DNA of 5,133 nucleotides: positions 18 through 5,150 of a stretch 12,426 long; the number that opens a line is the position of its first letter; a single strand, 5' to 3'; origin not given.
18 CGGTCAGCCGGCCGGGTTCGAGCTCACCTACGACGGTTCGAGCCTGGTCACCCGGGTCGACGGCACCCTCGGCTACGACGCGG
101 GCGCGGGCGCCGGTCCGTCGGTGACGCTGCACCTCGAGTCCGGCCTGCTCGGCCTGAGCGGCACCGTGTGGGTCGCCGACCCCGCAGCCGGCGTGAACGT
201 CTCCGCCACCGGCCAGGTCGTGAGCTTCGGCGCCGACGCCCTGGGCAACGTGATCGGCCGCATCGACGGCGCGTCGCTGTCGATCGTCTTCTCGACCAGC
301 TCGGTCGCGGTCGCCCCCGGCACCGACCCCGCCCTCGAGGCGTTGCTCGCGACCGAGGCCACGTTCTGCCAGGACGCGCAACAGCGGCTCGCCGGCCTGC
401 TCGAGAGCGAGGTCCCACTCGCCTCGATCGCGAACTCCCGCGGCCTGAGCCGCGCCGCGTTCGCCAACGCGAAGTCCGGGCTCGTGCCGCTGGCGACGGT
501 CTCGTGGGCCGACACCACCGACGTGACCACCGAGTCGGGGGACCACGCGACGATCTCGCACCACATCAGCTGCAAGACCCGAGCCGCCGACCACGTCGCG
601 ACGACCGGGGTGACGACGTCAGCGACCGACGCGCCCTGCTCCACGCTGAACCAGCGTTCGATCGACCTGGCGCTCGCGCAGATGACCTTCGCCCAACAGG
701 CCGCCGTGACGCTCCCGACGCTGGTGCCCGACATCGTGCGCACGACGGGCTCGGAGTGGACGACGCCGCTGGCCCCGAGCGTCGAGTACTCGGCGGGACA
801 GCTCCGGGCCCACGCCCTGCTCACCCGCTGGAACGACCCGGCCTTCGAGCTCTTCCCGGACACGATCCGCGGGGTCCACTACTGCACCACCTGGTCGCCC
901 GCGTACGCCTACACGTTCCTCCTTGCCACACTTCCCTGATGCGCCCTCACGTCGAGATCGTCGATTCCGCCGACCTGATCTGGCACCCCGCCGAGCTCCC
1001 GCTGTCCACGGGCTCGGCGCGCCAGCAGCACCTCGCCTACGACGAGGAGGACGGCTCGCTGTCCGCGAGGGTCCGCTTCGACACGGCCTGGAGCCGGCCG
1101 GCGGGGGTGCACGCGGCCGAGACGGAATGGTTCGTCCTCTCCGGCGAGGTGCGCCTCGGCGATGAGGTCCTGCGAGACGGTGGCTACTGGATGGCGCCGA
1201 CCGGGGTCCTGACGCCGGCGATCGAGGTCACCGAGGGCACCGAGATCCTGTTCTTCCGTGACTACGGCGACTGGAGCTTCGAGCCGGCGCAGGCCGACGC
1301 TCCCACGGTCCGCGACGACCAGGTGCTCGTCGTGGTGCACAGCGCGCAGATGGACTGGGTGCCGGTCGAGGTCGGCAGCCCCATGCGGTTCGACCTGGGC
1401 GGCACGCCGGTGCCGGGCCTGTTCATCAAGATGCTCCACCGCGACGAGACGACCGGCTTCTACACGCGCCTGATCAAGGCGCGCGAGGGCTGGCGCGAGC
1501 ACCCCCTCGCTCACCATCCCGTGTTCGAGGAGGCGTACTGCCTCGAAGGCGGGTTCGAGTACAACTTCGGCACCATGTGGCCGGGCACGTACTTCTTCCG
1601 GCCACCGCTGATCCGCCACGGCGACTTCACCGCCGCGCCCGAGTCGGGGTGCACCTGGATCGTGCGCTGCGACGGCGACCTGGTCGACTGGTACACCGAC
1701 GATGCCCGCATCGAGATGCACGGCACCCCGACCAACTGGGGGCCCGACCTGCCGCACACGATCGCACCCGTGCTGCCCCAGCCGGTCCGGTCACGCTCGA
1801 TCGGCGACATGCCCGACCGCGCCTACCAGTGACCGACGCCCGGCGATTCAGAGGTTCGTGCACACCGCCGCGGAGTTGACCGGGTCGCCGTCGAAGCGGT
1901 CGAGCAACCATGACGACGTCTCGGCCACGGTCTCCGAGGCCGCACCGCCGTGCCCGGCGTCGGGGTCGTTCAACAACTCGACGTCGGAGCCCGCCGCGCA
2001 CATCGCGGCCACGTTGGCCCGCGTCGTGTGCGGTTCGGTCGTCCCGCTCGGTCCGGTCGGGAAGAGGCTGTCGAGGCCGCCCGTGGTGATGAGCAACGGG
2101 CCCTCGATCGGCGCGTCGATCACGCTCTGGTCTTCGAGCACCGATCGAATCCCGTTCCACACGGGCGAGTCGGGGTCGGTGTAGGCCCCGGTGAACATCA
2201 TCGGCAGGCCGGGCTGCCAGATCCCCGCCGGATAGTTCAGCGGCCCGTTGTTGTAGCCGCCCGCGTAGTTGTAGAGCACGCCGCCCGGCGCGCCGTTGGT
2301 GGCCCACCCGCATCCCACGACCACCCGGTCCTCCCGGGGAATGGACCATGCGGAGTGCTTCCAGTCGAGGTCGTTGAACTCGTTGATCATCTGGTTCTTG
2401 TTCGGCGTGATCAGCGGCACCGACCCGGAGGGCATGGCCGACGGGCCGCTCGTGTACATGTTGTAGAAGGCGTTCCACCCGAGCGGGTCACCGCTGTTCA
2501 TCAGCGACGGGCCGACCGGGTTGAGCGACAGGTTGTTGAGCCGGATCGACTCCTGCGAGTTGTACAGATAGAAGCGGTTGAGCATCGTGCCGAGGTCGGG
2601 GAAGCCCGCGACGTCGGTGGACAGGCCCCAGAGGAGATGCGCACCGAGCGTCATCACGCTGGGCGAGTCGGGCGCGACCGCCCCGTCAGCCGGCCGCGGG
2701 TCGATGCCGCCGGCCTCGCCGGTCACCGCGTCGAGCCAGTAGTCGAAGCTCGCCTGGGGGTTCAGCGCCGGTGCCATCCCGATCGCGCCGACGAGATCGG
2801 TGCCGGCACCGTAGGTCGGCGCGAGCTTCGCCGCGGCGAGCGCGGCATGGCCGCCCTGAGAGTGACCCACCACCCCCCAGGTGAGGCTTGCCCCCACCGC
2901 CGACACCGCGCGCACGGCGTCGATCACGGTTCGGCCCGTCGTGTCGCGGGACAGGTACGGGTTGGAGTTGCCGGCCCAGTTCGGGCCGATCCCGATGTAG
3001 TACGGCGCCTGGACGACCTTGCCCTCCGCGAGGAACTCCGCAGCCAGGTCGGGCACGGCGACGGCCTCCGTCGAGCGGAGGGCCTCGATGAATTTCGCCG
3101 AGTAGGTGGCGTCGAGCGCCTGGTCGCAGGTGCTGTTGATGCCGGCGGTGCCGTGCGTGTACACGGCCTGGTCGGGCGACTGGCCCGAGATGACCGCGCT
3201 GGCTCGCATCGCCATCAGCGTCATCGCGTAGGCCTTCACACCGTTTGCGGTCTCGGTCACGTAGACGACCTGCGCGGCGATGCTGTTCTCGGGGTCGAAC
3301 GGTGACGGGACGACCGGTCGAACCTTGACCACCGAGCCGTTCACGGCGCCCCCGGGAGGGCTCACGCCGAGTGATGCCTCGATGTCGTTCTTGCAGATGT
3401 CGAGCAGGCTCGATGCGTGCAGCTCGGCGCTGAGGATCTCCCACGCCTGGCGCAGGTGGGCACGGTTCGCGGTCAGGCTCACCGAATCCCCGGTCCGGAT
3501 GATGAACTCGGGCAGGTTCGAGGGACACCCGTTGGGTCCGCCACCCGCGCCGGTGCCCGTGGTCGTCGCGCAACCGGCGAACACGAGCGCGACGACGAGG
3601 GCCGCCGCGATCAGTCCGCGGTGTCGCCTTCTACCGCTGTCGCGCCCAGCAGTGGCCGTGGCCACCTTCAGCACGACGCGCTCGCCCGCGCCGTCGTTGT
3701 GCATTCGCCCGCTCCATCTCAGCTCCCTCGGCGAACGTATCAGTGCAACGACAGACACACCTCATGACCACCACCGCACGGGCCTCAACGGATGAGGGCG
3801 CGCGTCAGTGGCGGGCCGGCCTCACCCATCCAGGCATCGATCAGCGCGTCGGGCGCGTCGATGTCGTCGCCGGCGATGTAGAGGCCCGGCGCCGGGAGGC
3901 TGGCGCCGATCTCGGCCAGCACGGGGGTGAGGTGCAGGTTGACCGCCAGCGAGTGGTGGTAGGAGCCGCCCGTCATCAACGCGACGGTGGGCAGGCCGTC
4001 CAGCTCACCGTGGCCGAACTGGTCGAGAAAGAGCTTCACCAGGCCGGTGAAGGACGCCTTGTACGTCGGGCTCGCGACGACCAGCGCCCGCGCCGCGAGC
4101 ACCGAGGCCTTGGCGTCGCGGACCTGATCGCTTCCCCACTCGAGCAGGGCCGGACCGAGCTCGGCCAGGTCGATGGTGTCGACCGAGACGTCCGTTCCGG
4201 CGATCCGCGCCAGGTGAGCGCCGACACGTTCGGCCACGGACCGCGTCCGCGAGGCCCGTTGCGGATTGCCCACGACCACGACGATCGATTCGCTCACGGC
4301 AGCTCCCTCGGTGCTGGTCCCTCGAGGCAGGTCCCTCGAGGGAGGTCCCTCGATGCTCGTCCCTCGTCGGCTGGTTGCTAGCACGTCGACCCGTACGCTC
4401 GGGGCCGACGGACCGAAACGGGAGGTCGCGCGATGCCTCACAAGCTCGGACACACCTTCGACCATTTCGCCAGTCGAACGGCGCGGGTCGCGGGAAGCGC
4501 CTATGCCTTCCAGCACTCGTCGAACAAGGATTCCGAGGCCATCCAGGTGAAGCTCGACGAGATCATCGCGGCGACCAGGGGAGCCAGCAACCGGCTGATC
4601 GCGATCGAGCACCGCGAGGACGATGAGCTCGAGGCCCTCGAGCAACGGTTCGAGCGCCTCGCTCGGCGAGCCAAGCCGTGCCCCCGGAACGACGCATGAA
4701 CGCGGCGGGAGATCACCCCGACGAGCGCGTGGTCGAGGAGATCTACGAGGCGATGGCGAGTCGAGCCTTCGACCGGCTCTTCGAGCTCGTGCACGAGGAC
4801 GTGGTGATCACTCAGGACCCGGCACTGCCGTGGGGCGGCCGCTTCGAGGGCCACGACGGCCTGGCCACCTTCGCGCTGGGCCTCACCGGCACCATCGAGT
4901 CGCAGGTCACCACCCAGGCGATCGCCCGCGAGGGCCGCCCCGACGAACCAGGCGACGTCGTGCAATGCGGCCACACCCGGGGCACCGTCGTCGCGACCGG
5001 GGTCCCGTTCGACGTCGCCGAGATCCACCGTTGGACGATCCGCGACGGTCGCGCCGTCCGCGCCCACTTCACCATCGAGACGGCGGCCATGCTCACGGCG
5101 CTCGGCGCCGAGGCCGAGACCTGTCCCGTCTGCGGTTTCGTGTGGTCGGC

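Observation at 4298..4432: Perfectly phased 5 x 14-bp tandem repeat of an SD-like motif in a divergent control region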

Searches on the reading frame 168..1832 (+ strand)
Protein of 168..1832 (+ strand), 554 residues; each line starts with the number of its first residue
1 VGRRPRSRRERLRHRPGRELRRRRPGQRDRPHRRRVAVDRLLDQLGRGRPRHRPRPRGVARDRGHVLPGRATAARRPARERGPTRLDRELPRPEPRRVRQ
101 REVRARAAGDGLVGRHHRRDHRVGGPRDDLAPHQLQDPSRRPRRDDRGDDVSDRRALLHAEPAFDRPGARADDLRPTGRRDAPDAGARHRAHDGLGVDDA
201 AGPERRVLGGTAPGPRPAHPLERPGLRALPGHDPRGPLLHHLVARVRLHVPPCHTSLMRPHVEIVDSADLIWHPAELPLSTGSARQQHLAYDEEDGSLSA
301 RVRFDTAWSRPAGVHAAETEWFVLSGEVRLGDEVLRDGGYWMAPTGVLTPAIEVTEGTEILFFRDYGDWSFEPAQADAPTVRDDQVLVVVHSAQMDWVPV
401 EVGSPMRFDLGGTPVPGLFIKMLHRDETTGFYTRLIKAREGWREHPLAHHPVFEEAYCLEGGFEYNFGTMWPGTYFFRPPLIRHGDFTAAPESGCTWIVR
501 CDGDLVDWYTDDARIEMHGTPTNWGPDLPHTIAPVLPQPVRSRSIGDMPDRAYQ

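Call 7: search_protein_families(library=pfam, proteins=[window:168-1832:+], max_evalue=0.01)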
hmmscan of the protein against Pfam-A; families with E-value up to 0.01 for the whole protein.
window:168-1832:+ (554 aa): 2 families
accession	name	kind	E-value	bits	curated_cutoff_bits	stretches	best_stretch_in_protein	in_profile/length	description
PF14499.12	DUF4437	-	1.9e-35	122.6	24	1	263-506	1-248/250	Domain of unknown function (DUF4437)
PF12973.13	Cupin_7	-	4.8e-18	65.4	27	2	415-499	18-99/105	ChrR Cupin-like domain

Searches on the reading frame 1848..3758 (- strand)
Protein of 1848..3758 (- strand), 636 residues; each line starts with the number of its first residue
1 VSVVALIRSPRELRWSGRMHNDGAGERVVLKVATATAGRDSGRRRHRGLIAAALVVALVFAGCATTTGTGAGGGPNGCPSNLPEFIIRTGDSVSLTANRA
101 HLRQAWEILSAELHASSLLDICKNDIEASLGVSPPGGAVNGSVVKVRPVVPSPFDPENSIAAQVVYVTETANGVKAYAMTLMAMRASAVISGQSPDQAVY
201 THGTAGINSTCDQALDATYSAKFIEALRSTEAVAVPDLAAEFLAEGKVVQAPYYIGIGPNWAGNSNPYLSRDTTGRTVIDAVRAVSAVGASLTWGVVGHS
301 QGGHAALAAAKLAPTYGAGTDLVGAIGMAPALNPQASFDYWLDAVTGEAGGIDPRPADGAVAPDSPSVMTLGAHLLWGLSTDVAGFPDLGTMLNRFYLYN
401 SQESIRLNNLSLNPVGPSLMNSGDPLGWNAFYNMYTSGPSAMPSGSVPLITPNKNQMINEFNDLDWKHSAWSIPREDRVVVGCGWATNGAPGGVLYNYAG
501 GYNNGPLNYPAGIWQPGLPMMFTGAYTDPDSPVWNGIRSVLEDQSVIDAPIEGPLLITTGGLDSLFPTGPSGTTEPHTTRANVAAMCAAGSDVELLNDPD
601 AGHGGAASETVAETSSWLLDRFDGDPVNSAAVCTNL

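Call 7: search_protein_families(library=pfam, proteins=[window:1848-3758:-], max_evalue=0.01)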
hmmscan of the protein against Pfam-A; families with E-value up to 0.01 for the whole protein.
window:1848-3758:- (636 aa): 1 family
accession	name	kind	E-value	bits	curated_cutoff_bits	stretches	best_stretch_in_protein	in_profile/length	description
PF03583.20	LIP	-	1.3e-09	38.3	23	1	242-327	22-106/286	Secretory lipase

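Call 40: find_homologous_proteins(query=window:1848-3704:-, max_evalue=1e-30)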
Query window:1848-3704:- (618 aa): 6 proteins with E <= 1e-30 among 8000 candidates.
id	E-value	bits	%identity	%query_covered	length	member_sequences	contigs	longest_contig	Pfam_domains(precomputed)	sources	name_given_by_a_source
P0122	0.0e+0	1394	100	100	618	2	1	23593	PF03583.21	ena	-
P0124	2.5e-231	788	61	90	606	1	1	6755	PF03583.21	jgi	jgi:pimeloyl-ACP methyl ester carboxylesterase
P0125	1.0e-229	782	59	95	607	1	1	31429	PF03583.21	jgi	jgi:hypothetical protein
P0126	2.6e-214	731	60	87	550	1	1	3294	PF03583.21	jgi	jgi:pimeloyl-ACP methyl ester carboxylesterase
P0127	5.2e-213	727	59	90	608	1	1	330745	PF03583.21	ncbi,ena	-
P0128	1.8e-181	623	61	74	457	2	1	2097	PF03583.21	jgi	jgi:hypothetical protein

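Call 41: find_encoding_contigs(protein=P0125, flank=4000, max_places=2)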
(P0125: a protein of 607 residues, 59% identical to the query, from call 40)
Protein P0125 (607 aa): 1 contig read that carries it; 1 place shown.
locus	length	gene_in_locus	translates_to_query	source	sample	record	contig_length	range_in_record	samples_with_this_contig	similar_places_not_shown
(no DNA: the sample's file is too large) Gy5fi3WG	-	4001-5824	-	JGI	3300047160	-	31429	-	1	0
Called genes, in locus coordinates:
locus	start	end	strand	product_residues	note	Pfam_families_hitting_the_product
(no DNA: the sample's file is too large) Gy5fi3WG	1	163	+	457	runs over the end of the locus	-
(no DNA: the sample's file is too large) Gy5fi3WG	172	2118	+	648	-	PF04234:CopC, PF05425:CopD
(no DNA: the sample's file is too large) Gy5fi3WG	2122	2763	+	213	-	-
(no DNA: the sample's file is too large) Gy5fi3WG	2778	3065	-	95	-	-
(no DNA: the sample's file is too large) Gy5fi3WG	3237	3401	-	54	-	-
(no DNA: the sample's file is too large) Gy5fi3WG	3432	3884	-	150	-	PF13577:SnoaL_4, PF13474:SnoaL_3 (weak), PF14534:DUF4440 (weak), PF12680:SnoaL_2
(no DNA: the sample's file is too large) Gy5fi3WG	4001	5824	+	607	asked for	PF03583:LIP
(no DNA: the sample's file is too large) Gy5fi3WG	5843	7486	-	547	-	PF02129:Peptidase_S15, PF00561:Abhydrolase_1 (weak), PF00326:Peptidase_S9 (weak), PF12146:Hydrolase_4 (faint), PF12740:PETase (faint)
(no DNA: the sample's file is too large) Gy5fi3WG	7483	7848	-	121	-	-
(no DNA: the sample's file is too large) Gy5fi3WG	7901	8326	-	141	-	-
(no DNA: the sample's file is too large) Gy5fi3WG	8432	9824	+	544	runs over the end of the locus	PF01642:MM_CoA_mutase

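Call 42: find_encoding_contigs(protein=P0127, flank=4000, max_places=2)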
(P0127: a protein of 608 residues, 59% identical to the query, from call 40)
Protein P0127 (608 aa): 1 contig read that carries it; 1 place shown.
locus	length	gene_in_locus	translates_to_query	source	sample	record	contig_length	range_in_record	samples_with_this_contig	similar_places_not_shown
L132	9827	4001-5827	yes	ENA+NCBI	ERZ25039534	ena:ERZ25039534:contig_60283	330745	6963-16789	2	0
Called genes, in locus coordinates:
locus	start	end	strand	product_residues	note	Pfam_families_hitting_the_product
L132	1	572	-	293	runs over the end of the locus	-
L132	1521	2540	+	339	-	PF00027:cNMP_binding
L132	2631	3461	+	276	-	-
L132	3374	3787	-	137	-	PF13577:SnoaL_4, PF13474:SnoaL_3 (weak), PF14534:DUF4440 (weak), PF12680:SnoaL_2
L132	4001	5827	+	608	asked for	PF03583:LIP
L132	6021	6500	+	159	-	PF06197:DUF998 (weak)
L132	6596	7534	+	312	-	PF01522:Polysacc_deac_1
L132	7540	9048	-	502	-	PF02129:Peptidase_S15, PF00561:Abhydrolase_1 (weak), PF00326:Peptidase_S9 (weak), PF12146:Hydrolase_4 (weak), PF12740:PETase (faint)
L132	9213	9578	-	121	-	-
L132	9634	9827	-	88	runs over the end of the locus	-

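Call 43: find_encoding_contigs(protein=P0124, flank=4000, max_places=2)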
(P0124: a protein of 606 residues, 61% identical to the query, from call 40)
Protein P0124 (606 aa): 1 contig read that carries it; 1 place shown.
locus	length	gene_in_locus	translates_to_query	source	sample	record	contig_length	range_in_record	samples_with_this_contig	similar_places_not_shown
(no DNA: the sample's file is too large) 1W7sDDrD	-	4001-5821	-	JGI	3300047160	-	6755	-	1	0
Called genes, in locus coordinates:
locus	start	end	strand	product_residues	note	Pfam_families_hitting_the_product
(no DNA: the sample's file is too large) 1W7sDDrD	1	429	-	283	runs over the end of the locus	?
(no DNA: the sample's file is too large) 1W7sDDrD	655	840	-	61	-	PF04964:Flp_Fap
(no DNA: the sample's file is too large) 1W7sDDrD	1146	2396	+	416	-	PF01769:MgtE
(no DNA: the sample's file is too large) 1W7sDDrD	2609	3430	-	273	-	PF00106:adh_short, PF08659:KR, PF13561:adh_short_C2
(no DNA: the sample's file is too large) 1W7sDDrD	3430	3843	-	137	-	PF13577:SnoaL_4, PF13474:SnoaL_3 (weak), PF14534:DUF4440 (weak), PF12680:SnoaL_2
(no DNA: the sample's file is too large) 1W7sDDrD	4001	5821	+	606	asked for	PF03583:LIP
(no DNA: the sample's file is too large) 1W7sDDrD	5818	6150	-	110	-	-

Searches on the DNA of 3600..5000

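Call 18: search_rna_families(source=window, start=3600, end=5000, threshold=evalue, max_evalue=1)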
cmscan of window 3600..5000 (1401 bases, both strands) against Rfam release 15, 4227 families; matches with E-value up to 1: 0.
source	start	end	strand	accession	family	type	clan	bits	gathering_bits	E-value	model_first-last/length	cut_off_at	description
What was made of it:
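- On Any curated RNA family (Rfam 15): No hit at E<=1 in 3600-5000 on either strand (call 18).
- There is no Rfam match, including for actinobacterial C-rich sRNAs (call 18).
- Tried and rejected: Rfam search: nothing (call 18).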
